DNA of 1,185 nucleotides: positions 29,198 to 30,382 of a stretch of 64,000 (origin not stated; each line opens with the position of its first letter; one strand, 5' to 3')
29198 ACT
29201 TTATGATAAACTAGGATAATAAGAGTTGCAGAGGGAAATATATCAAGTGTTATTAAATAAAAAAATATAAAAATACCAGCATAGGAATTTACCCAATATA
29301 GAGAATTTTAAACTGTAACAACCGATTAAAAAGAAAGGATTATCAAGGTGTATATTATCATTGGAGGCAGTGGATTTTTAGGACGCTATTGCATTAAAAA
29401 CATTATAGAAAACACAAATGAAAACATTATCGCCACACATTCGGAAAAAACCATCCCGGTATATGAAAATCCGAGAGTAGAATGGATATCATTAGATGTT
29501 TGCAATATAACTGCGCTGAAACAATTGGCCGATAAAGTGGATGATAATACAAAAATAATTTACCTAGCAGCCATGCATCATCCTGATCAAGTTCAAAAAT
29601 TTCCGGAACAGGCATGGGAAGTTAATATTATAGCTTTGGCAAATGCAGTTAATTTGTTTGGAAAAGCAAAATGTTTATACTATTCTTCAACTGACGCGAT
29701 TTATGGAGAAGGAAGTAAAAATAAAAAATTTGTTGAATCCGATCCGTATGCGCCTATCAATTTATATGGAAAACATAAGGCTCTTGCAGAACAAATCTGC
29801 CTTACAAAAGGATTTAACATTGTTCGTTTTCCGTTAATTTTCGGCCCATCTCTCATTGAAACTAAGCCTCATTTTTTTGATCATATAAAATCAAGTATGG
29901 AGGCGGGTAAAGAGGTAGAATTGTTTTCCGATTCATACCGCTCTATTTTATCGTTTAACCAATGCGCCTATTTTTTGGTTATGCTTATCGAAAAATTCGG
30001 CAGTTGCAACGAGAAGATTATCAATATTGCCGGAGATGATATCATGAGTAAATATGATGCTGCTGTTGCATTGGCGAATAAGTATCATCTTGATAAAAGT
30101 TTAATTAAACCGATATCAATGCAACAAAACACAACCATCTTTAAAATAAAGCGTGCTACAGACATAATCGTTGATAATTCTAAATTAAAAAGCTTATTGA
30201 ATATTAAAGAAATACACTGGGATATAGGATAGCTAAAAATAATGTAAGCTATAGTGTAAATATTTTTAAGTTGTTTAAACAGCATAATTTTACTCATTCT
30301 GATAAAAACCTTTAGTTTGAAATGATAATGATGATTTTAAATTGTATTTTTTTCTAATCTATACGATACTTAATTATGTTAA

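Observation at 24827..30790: GDP-heptose modification locus (dehydratase, isomerase, reductase) with no linked glycosyltransferase, directly upstream of the giant adhesin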

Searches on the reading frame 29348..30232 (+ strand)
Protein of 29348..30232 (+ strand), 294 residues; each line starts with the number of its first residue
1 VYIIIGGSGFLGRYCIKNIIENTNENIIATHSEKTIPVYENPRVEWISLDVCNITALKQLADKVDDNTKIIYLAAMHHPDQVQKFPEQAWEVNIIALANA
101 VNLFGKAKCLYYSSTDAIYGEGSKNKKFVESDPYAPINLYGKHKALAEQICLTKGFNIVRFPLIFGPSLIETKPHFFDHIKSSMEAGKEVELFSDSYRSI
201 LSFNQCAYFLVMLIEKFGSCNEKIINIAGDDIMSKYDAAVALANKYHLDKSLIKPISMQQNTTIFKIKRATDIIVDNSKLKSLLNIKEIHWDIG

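Call 5: search_protein_families(library=pfam, proteins=[window:29348-30232:+], max_evalue=0.01)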
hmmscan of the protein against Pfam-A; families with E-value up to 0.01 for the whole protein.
window:29348-30232:+ (294 aa): 8 families
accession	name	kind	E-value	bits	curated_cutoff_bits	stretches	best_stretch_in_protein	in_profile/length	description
PF04321.23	RmlD_sub_bind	-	5.1e-27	95.1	27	1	3-292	4-275/287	RmlD substrate binding domain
PF01370.27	Epimerase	-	3e-24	86.2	20.9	1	3-228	2-240/240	NAD dependent epimerase/dehydratase family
PF16363.11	GDP_Man_Dehyd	-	3.5e-16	60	27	1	4-151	2-164/332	GDP-mannose 4,6 dehydratase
PF01073.25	3Beta_HSD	-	4.9e-09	36.1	22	1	3-153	1-159/280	3-beta hydroxysteroid dehydrogenase/isomerase family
PF07993.18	NAD_binding_4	-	1.3e-05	24.9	20.1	0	70-171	92-210/258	Male sterility protein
PF02719.21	Polysacc_synt_2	-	4e-05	23.4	20.2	1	3-152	2-150/293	Polysaccharide biosynthesis protein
PF08659.16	KR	-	0.00026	21.4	22.6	1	2-80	3-94/180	KR domain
PF13460.12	NAD_binding_10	-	0.0014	19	27.2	1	6-117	1-101/184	NAD(P)H-binding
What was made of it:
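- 29348..30232 (+): RmlD-like extended SDR, the predicted NAD(P)H-dependent ketoreductase for the GDP-4-keto-6-deoxy-heptose intermediate. GTG start, with an AAGGA ribosome-binding site upstream. Pfam RmlD_sub_bind at 95 bits (call 5).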

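Call 6: search_protein_families(library=ncbifam, proteins=[window:29348-30232:+], max_evalue=0.01)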
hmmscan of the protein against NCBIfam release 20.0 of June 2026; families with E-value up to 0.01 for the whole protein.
window:29348-30232:+ (294 aa): 16 families
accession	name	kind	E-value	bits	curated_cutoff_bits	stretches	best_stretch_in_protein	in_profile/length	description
TIGR01214.1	rmlD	equivalog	3.5e-21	75.5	224.05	1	3-291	3-274/285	dTDP-4-dehydrorhamnose reductase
TIGR01181.1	dTDP_gluc_dehyt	equivalog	2.1e-16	59.9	365.1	1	2-151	2-162/321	dTDP-glucose 4,6-dehydratase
TIGR01179.1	galE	equivalog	1.3e-11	44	262.3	1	3-151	3-156/332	UDP-glucose 4-epimerase GalE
NF006532.0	PRK09009.1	equivalog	1.1e-08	35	330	1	2-88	3-87/235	SDR family oxidoreductase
NF043036.1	ErythonDh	equivalog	1.9e-08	33.9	325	1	3-150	4-159/321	D-erythronate dehydrogenase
TIGR02197.1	heptose_epim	equivalog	4.8e-08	32.5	274.6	1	3-152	2-150/316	ADP-glyceromanno-heptose 6-epimerase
NF007582.0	PRK10217.1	equivalog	2.5e-07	30.1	698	1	3-149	5-169/355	dTDP-glucose 4,6-dehydratase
NF042423.1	oxyalk_red_Shew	equivalog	5e-07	29.1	580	1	3-167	12-177/331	2-alkyl-3-oxoalkanoate reductase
NF007490.0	PRK10084.1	subfamily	1e-06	28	649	1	3-97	4-104/361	dTDP-glucose 4,6-dehydratase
NF008872.0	PRK11908.1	equivalog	3.7e-05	22.9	294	1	3-131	5-133/349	bifunctional UDP-4-keto-pentose/UDP-xylose synthase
NF007956.0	PRK10675.1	subfamily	0.00017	20.8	394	1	3-151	4-160/338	UDP-glucose 4-epimerase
TIGR02622.1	CDP_4_6_dhtase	equivalog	0.0006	19.1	278.45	1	47-151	59-165/352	CDP-glucose 4,6-dehydratase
NF006073.0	PRK08219.1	equivalog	0.0015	18.3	218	1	3-99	7-108/227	SDR family oxidoreductase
NF007440.0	PRK09987.1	equivalog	0.0023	17.3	308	1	75-150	62-138/299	dTDP-4-dehydrorhamnose reductase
NF008360.0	PRK11150.1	equivalog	0.0045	16.2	452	0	110-149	111-149/310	ADP-glyceromanno-heptose 6-epimerase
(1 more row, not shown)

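Call 13: search_solved_structures(query=window:29348-30232:+, max_evalue=0.001)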
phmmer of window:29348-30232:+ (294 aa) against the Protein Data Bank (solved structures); distinct sequences matched with E-value up to 0.001: 41.
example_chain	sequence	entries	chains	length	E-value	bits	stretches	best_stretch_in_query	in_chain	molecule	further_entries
2ydx_A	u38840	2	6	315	1.5e-12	50.6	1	4-283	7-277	METHIONINE ADENOSYLTRANSFERASE 2 SUBUNIT BETA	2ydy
4ndn_E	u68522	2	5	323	1.6e-12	50.5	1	4-283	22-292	Methionine adenosyltransferase 2 subunit beta | Isoform 2 of Methionine adenosyltransferase 2 subunit beta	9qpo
4ktt_E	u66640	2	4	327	1.7e-12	50.4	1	4-283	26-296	Methionine adenosyltransferase 2 subunit beta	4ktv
30gd_E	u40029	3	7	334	1.8e-12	50.3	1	4-283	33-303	Isoform 1 of Methionine adenosyltransferase 2 subunit beta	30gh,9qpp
2ggs_A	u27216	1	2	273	2.8e-09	39.8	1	33-285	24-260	273aa long hypothetical dTDP-4-dehydrorhamnose reductase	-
5u9c_A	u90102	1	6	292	5.1e-08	35.7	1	3-249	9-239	dTDP-4-dehydrorhamnose Reductase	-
6vo6_A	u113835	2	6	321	1.1e-07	34.6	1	3-168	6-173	Putative sugar-nucleotide epimerase/dehydratease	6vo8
6bi4_A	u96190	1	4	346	2.8e-07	33.3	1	3-165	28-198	dTDP-glucose 4,6-dehydratase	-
8rdg_A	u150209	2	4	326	3e-07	33.2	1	3-240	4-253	SDR family NAD(P)-dependent oxidoreductase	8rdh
1bxk_A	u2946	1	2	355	4.1e-07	32.7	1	3-150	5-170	PROTEIN (DTDP-GLUCOSE 4,6-DEHYDRATASE)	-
3sc6_A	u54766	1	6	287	7e-07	32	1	48-166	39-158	dTDP-4-dehydrorhamnose reductase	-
8rdi_A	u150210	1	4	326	1.1e-06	31.4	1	3-240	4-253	SDR family NAD(P)-dependent oxidoreductase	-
2hun_A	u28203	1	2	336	1.7e-06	30.7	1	3-152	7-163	336aa long hypothetical dTDP-glucose 4,6-dehydratase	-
6vlo_A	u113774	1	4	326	2.1e-06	30.4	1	3-164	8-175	Putative dTDP-D-glucose 4,6-dehydratase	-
3ehe_A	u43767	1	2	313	3.2e-06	29.8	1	2-232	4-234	UDP-glucose 4-epimerase (GalE-1)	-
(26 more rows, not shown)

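Call 15: find_homologous_proteins(query=window:29348-30232:+, max_evalue=0.00001)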
Query window:29348-30232:+ (294 aa): 235 proteins with E <= 0.00001 among 934 candidates; the best 120 are listed.
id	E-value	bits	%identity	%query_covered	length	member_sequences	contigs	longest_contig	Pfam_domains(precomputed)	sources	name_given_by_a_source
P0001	1.8e-192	656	99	100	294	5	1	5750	PF04321.24,PF16363.12,PF02719.22,PF01073.26,PF07993.19,PF01370.28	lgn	-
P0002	8.0e-152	522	75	100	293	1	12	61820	PF04321.24,PF16363.12,PF02719.22,PF01073.26,PF07993.19,PF01370.28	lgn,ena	-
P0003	1.1e-151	522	75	100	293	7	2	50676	PF04321.24,PF16363.12,PF02719.22,PF01073.26,PF07993.19,PF01370.28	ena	-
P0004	1.4e-151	522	75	100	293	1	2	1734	PF04321.24,PF16363.12,PF02719.22,PF01073.26,PF07993.19,PF01370.28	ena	-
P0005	2.9e-151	521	75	100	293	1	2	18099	PF04321.24,PF16363.12,PF02719.22,PF01073.26,PF07993.19,PF01370.28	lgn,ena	-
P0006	5.2e-151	520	75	100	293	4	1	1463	PF04321.24,PF16363.12,PF02719.22,PF01073.26,PF07993.19,PF01370.28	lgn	-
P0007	5.2e-151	520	75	100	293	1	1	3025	PF04321.24,PF16363.12,PF02719.22,PF01073.26,PF01370.28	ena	-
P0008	5.8e-151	520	75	100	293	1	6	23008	PF04321.24,PF16363.12,PF02719.22,PF01073.26,PF07993.19,PF01370.28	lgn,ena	-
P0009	6.2e-151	520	75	100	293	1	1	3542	PF04321.24,PF16363.12,PF02719.22,PF01073.26,PF07993.19,PF01370.28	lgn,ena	-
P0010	1.0e-150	519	75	100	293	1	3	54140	PF04321.24,PF16363.12,PF02719.22,PF01073.26,PF07993.19,PF01370.28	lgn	-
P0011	1.1e-150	519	75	100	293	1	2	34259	PF04321.24,PF16363.12,PF02719.22,PF01073.26,PF07993.19,PF01370.28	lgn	-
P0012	1.2e-150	519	75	100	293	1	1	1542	PF04321.24,PF16363.12,PF02719.22,PF01073.26,PF07993.19,PF01370.28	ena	-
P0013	1.1e-149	515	75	100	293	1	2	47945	PF04321.24,PF16363.12,PF02719.22,PF01073.26,PF07993.19,PF01370.28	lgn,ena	-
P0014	2.1e-149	514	73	100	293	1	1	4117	PF04321.24,PF16363.12,PF02719.22,PF01073.26,PF07993.19,PF01370.28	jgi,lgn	jgi:dTDP-4-dehydrorhamnose reductase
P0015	1.2e-147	509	74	100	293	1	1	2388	PF04321.24,PF16363.12,PF02719.22,PF01073.26,PF07993.19,PF01370.28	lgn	-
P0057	4.0e-140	484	71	100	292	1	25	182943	PF04321.24,PF16363.12,PF02719.22,PF01073.26,PF07993.19,PF01370.28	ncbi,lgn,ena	-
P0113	2.6e-116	406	61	95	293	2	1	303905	PF04321.24,PF16363.12,PF02719.22,PF01073.26,PF01370.28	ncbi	-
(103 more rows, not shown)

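Call 16: find_encoding_contigs(protein=P0057, flank=10000, max_places=2)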
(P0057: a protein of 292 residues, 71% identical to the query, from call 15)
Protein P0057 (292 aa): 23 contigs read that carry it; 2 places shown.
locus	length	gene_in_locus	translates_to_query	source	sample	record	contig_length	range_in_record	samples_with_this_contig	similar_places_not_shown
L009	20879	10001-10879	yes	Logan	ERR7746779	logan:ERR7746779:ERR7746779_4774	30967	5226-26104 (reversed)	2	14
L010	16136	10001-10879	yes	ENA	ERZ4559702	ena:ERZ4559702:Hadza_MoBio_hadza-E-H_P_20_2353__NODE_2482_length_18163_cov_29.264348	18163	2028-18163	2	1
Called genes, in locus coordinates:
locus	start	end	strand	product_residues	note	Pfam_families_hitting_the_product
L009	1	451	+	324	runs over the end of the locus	PF03706:LPG_synthase_TM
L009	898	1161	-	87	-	-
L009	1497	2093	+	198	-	-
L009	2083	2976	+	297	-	PF00535:Glycos_transf_2, PF10111:Glyco_tranf_2_2, PF13641:Glyco_tranf_2_3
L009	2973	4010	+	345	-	PF01370:Epimerase, PF02719:Polysacc_synt_2, PF07993:NAD_binding_4 (faint), PF16363:GDP_Man_Dehyd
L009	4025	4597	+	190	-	PF13580:SIS_2, PF01380:SIS (weak)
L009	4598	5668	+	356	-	PF00288:GHMP_kinases_N, PF08544:GHMP_kinases_C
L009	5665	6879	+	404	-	PF00483:NTP_transferase, PF12804:NTP_transf_3, PF00702:Hydrolase, PF08645:PNK3P, PF13242:Hydrolase_like, PF13419:HAD_2 (weak)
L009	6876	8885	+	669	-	PF13524:Glyco_trans_1_2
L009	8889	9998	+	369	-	PF03214:RGP (weak)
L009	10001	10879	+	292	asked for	PF01073:3Beta_HSD (weak), PF01370:Epimerase, PF02719:Polysacc_synt_2 (faint), PF04321:RmlD_sub_bind, PF07993:NAD_binding_4 (faint), PF16363:GDP_Man_Dehyd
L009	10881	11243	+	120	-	PF14667:Polysacc_synt_C, PF07883:Cupin_2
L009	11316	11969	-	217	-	-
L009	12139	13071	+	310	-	PF08291:Peptidase_M15_3, PF05951:Peptidase_M15_2 (faint), PF08291:Peptidase_M15_3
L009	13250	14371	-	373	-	-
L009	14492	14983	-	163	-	-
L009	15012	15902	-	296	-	PF01145:Band_7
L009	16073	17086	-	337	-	-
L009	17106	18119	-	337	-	PF04055:Radical_SAM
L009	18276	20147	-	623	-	PF00122:E1-E2_ATPase, PF00702:Hydrolase, PF08282:Hydrolase_3 (weak)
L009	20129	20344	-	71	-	PF00403:HMA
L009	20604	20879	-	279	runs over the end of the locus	PF11449:ArsP_2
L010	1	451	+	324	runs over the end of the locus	PF03706:LPG_synthase_TM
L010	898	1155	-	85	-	-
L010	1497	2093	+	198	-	-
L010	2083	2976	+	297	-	PF00535:Glycos_transf_2, PF10111:Glyco_tranf_2_2, PF13641:Glyco_tranf_2_3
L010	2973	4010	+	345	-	PF01370:Epimerase, PF02719:Polysacc_synt_2, PF07993:NAD_binding_4 (faint), PF16363:GDP_Man_Dehyd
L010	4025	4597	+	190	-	PF13580:SIS_2, PF01380:SIS (weak)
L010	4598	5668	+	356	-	PF00288:GHMP_kinases_N, PF08544:GHMP_kinases_C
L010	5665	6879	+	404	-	PF00483:NTP_transferase, PF12804:NTP_transf_3, PF00702:Hydrolase, PF08645:PNK3P, PF13242:Hydrolase_like, PF13419:HAD_2 (weak)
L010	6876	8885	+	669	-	PF13524:Glyco_trans_1_2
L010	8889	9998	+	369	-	PF03214:RGP (weak)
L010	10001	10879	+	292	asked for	PF01073:3Beta_HSD (weak), PF01370:Epimerase, PF02719:Polysacc_synt_2 (faint), PF04321:RmlD_sub_bind, PF07993:NAD_binding_4 (faint), PF16363:GDP_Man_Dehyd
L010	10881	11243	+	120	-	PF14667:Polysacc_synt_C, PF07883:Cupin_2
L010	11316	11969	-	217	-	-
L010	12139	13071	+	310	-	PF08291:Peptidase_M15_3, PF05951:Peptidase_M15_2 (faint), PF08291:Peptidase_M15_3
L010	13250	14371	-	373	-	-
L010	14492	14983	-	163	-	-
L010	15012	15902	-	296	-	PF01145:Band_7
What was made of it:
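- L009 and L010: GT2, a 669-aa Glyco_trans_1_2 protein and an RGP-like protein (call 16).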

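Call 17: find_encoding_contigs(protein=P0113, flank=10000, max_places=2)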
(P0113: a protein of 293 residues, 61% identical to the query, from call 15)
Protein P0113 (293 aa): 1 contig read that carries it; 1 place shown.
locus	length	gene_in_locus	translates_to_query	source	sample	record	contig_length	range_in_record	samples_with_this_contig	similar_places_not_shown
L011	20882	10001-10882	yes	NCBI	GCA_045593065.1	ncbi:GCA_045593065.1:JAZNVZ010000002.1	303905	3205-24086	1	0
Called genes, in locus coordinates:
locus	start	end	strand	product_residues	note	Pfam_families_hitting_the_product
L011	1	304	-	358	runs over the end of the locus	PF02275:CBAH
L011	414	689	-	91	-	-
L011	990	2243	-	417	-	PF00675:Peptidase_M16, PF05193:Peptidase_M16_C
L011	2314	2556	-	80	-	-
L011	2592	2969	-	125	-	-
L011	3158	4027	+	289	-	PF13641:Glyco_tranf_2_3, PF00535:Glycos_transf_2, PF10111:Glyco_tranf_2_2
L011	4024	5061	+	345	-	PF01370:Epimerase, PF02719:Polysacc_synt_2, PF07993:NAD_binding_4 (faint), PF16363:GDP_Man_Dehyd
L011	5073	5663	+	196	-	PF13580:SIS_2, PF01380:SIS (weak)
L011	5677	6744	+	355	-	PF00288:GHMP_kinases_N, PF08544:GHMP_kinases_C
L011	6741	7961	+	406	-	PF00483:NTP_transferase, PF12804:NTP_transf_3, PF00702:Hydrolase, PF08645:PNK3P, PF13242:Hydrolase_like, PF13419:HAD_2 (weak)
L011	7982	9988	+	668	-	PF13524:Glyco_trans_1_2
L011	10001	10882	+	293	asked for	PF01073:3Beta_HSD, PF01370:Epimerase, PF02719:Polysacc_synt_2 (weak), PF04321:RmlD_sub_bind, PF16363:GDP_Man_Dehyd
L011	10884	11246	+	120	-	PF14667:Polysacc_synt_C, PF07883:Cupin_2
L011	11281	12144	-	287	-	-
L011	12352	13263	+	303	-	PF01501:Glyco_transf_8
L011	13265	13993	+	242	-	-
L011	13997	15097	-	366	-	PF01170:UPF0020 (faint), PF01555:N6_N4_Mtase, PF18755:RAMA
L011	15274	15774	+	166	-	PF22811:Zn_ribbon_NrdR, PF03477:ATP-cone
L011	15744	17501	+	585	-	PF01464:SLT, PF27553:SLT_superhelical (weak)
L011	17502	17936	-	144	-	-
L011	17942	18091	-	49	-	-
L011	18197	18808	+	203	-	PF01351:RNase_HII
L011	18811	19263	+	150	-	-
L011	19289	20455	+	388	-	PF00162:PGK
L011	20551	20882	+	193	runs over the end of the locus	PF00574:CLP_protease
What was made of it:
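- L011, Candidatus Enterousia (call 17).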

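Call 19: find_encoding_contigs(protein=P0002, flank=10000, max_places=3)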
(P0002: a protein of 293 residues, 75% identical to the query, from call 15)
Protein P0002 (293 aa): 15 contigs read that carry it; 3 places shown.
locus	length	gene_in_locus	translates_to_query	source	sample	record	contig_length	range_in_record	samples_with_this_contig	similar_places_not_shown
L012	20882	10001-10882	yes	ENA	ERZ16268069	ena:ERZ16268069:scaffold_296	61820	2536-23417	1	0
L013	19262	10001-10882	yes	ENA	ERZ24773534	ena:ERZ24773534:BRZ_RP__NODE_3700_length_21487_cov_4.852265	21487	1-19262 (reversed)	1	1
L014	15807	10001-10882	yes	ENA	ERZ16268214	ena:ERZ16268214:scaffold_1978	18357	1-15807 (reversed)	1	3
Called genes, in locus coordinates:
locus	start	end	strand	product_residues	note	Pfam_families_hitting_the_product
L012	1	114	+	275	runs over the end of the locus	-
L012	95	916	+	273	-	PF01370:Epimerase, PF04321:RmlD_sub_bind, PF02719:Polysacc_synt_2, PF07993:NAD_binding_4 (weak), PF16363:GDP_Man_Dehyd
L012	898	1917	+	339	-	PF01073:3Beta_HSD, PF01370:Epimerase, PF02719:Polysacc_synt_2, PF04321:RmlD_sub_bind, PF07993:NAD_binding_4 (faint), PF16363:GDP_Man_Dehyd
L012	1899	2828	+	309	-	PF00535:Glycos_transf_2, PF10111:Glyco_tranf_2_2, PF13641:Glyco_tranf_2_3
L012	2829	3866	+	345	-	PF01073:3Beta_HSD (faint), PF01370:Epimerase, PF02719:Polysacc_synt_2, PF07993:NAD_binding_4 (faint), PF16363:GDP_Man_Dehyd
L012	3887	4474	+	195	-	PF13580:SIS_2, PF01380:SIS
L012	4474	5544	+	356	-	PF00288:GHMP_kinases_N, PF08544:GHMP_kinases_C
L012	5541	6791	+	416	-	PF00483:NTP_transferase, PF12804:NTP_transf_3 (weak), PF00702:Hydrolase (weak), PF08645:PNK3P (weak), PF13242:Hydrolase_like, PF13419:HAD_2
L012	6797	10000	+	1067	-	PF00535:Glycos_transf_2, PF10111:Glyco_tranf_2_2, PF13641:Glyco_tranf_2_3, PF00535:Glycos_transf_2, PF10111:Glyco_tranf_2_2, PF13641:Glyco_tranf_2_3, PF00132:Hexapep, PF14602:Hexapep_2 (weak), +1 more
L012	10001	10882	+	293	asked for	PF01073:3Beta_HSD, PF01370:Epimerase, PF02719:Polysacc_synt_2 (weak), PF04321:RmlD_sub_bind, PF07993:NAD_binding_4 (faint), PF16363:GDP_Man_Dehyd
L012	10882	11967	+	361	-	PF01757:Acyl_transf_3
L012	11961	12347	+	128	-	PF05523:FdtA (weak), PF14667:Polysacc_synt_C, PF07883:Cupin_2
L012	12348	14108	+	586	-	PF00664:ABC_membrane, PF00005:ABC_tran, PF02463:SMC_N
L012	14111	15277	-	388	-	PF00817:IMS, PF11799:IMS_C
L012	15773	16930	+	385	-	PF00817:IMS, PF11799:IMS_C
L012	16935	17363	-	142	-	-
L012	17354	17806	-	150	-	PF02870:Methyltransf_1N (weak), PF01035:DNA_binding_1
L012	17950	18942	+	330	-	PF00535:Glycos_transf_2, PF10111:Glyco_tranf_2_2, PF13641:Glyco_tranf_2_3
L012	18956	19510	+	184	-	PF00300:His_Phos_1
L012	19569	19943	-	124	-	PF00036:EF-hand_1 (faint), PF13202:EF-hand_5 (faint), PF13405:EF-hand_6 (faint), PF13499:EF-hand_7 (faint)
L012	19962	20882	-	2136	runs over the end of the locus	PF27417:BigA_3rd, PF11765:Hyphal_reg_CWP (faint), PF27417:BigA_3rd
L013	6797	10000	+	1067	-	PF00535:Glycos_transf_2, PF10111:Glyco_tranf_2_2, PF13641:Glyco_tranf_2_3, PF00535:Glycos_transf_2, PF10111:Glyco_tranf_2_2, PF13641:Glyco_tranf_2_3, PF00132:Hexapep, PF14602:Hexapep_2 (weak), +1 more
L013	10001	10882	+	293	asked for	PF01073:3Beta_HSD, PF01370:Epimerase, PF02719:Polysacc_synt_2 (weak), PF04321:RmlD_sub_bind, PF07993:NAD_binding_4 (faint), PF16363:GDP_Man_Dehyd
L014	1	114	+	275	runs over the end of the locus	-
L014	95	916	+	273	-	PF01370:Epimerase, PF04321:RmlD_sub_bind, PF02719:Polysacc_synt_2, PF07993:NAD_binding_4 (weak), PF16363:GDP_Man_Dehyd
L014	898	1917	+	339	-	PF01073:3Beta_HSD, PF01370:Epimerase, PF02719:Polysacc_synt_2, PF04321:RmlD_sub_bind, PF07993:NAD_binding_4 (faint), PF16363:GDP_Man_Dehyd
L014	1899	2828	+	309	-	PF00535:Glycos_transf_2, PF10111:Glyco_tranf_2_2, PF13641:Glyco_tranf_2_3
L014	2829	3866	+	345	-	PF01073:3Beta_HSD (faint), PF01370:Epimerase, PF02719:Polysacc_synt_2, PF07993:NAD_binding_4 (faint), PF16363:GDP_Man_Dehyd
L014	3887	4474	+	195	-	PF13580:SIS_2, PF01380:SIS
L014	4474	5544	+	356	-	PF00288:GHMP_kinases_N, PF08544:GHMP_kinases_C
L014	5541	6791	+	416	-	PF00483:NTP_transferase, PF12804:NTP_transf_3 (weak), PF00702:Hydrolase (weak), PF08645:PNK3P (weak), PF13242:Hydrolase_like, PF13419:HAD_2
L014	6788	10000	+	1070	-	PF00535:Glycos_transf_2, PF10111:Glyco_tranf_2_2, PF13506:Glyco_transf_21 (faint), PF13641:Glyco_tranf_2_3, PF00535:Glycos_transf_2, PF10111:Glyco_tranf_2_2, PF00132:Hexapep, PF14602:Hexapep_2 (weak)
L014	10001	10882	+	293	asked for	PF01073:3Beta_HSD, PF01370:Epimerase, PF02719:Polysacc_synt_2 (weak), PF04321:RmlD_sub_bind, PF07993:NAD_binding_4 (faint), PF16363:GDP_Man_Dehyd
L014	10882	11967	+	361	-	PF01757:Acyl_transf_3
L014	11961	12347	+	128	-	PF05523:FdtA (weak), PF14667:Polysacc_synt_C, PF07883:Cupin_2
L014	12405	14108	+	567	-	PF00664:ABC_membrane, PF00005:ABC_tran, PF02463:SMC_N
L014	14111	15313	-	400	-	PF00817:IMS, PF11799:IMS_C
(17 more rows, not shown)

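Call 20: find_encoding_contigs(protein=P0001, flank=10000, max_places=3)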
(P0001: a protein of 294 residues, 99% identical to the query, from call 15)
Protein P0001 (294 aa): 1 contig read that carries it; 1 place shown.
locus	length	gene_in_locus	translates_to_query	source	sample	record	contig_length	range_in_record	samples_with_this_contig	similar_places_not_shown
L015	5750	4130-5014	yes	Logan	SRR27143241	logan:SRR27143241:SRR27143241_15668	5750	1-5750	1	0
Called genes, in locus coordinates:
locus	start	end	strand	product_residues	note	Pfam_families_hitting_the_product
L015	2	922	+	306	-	?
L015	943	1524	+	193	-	PF13580:SIS_2, PF01380:SIS (weak)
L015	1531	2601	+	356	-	PF00288:GHMP_kinases_N, PF08544:GHMP_kinases_C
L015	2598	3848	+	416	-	PF00483:NTP_transferase, PF12804:NTP_transf_3 (weak), PF00702:Hydrolase (weak), PF08645:PNK3P (weak), PF13242:Hydrolase_like, PF13419:HAD_2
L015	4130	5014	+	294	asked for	PF01073:3Beta_HSD, PF01370:Epimerase, PF02719:Polysacc_synt_2 (faint), PF04321:RmlD_sub_bind, PF07993:NAD_binding_4 (faint), PF16363:GDP_Man_Dehyd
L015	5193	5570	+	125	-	PF05523:FdtA (weak), PF14667:Polysacc_synt_C, PF07883:Cupin_2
